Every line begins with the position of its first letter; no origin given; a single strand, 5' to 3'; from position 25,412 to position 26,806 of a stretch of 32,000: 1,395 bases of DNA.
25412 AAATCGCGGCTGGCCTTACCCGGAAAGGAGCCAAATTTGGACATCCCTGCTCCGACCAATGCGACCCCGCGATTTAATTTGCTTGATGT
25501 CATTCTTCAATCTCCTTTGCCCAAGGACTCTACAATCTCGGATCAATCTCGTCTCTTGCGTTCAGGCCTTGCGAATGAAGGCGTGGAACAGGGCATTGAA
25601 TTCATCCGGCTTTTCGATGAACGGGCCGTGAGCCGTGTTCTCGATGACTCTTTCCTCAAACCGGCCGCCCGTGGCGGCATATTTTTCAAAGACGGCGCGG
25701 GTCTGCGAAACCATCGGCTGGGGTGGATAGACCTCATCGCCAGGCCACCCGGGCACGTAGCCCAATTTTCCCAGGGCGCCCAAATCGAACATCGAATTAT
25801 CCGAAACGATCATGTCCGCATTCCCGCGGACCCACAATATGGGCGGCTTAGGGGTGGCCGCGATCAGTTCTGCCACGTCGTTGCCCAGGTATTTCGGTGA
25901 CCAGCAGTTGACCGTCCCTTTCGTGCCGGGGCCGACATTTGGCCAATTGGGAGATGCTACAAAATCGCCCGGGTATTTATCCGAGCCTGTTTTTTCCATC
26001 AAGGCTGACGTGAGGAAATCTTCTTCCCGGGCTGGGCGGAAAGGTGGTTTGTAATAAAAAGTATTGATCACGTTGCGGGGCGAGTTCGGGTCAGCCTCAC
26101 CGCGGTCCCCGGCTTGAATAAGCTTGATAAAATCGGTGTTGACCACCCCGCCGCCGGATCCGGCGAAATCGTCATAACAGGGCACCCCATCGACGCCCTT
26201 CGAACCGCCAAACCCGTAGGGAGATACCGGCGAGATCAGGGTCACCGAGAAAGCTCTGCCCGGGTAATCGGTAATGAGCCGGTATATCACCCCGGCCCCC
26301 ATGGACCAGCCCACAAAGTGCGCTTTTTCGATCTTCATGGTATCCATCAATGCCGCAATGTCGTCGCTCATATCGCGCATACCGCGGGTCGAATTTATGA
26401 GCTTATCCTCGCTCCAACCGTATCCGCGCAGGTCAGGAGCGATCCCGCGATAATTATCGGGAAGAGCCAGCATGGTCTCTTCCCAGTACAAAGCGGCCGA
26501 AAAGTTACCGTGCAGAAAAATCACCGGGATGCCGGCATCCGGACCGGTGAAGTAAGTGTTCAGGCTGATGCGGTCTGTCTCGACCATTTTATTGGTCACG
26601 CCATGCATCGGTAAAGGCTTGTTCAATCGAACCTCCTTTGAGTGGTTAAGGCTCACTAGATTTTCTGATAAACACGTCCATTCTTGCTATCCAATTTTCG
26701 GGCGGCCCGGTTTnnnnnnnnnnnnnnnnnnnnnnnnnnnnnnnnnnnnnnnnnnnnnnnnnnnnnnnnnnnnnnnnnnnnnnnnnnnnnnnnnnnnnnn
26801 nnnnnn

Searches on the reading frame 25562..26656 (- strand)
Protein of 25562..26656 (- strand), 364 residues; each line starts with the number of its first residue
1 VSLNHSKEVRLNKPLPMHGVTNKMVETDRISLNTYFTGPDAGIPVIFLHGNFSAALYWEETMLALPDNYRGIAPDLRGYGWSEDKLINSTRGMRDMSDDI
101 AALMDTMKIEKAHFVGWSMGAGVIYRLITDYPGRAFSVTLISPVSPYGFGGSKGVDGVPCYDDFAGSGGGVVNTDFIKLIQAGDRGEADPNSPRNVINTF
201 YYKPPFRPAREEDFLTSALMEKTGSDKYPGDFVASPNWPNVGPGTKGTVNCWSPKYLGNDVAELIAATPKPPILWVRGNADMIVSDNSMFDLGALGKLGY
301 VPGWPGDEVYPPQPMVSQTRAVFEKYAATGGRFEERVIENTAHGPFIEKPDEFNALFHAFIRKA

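Call 85: search_protein_families(library=ncbifam, max_evalue=0.00001, proteins=[window:25562-26656:-])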
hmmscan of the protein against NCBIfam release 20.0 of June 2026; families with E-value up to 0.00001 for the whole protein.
window:25562-26656:- (364 aa): 18 families
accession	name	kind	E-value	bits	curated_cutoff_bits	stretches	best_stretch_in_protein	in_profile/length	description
NF050089.1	i_nPHAscl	equivalog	8e-24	84.2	300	1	43-150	19-124/288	intracellular short-chain-length polyhydroxyalkanoate depolymerase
NF011457.0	PRK14875.1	equivalog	1.9e-20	73.2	307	1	19-144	109-232/372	acetoin dehydrogenase dihydrolipoyllysine-residue acetyltransferase subunit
NF045632.1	hydroxlase_HsaD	equivalog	8.9e-16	57.7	400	1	19-143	11-137/290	4,5:9,10-diseco-3-hydroxy-5,9,17-trioxoandrosta-1(10),2-diene-4-oate hydrolase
TIGR02427.1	protocat_pcaD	equivalog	6.1e-13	48.7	255.85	1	38-132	8-101/251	3-oxoadipate enol-lactonase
NF051488.1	bifunc_PcaDC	exception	3e-12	46.4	390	1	34-142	4-110/375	bifunctional 3-oxoadipate enol-lactonase/4-carboxymuconolactone decarboxylase PcaDC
TIGR03695.1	menH_SHCHC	equivalog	7.1e-12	45.3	208.55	1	44-140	4-101/252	2-succinyl-6-hydroxy-2,4-cyclohexadiene-1-carboxylate synthase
NF052610.1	macro_16_ester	equivalog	1.6e-11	44.1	420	1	21-142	2-126/281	alpha/beta fold macrolide esterase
TIGR03056.1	bchO_mg_che_rel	equivalog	6.4e-11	41.8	172.55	1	36-136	22-121/278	alpha/beta fold hydrolase BchO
TIGR03611.1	RutD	equivalog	1.1e-10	41.3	238.5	1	42-141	12-111/258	pyrimidine utilization protein D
NF041759.1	mac_hydro_EstT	equivalog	1.5e-09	37.5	450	1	22-143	2-126/278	macrolide hydrolase EstT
TIGR03343.1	biphenyl_bphD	equivalog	2e-09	37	462.15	1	36-144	24-135/282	2-hydroxy-6-oxo-6-phenylhexa-2,4-dienoate hydrolase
TIGR01738.1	bioH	equivalog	5.2e-09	36.1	206.95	0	44-135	6-90/245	pimeloyl-ACP methyl ester esterase BioH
NF002938.0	PRK03592.1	equivalog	1e-08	34.9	241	1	36-133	26-119/298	haloalkane dehalogenase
NF004514.1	PRK05855.1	equivalog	2.2e-08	33.2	455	1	23-130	3-111/578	SDR family oxidoreductase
NF053693.1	esterase_mleCBF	exception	3.8e-08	33.1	564.5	1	23-142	4-126/279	CBF family alpha/beta fold macrolide esterase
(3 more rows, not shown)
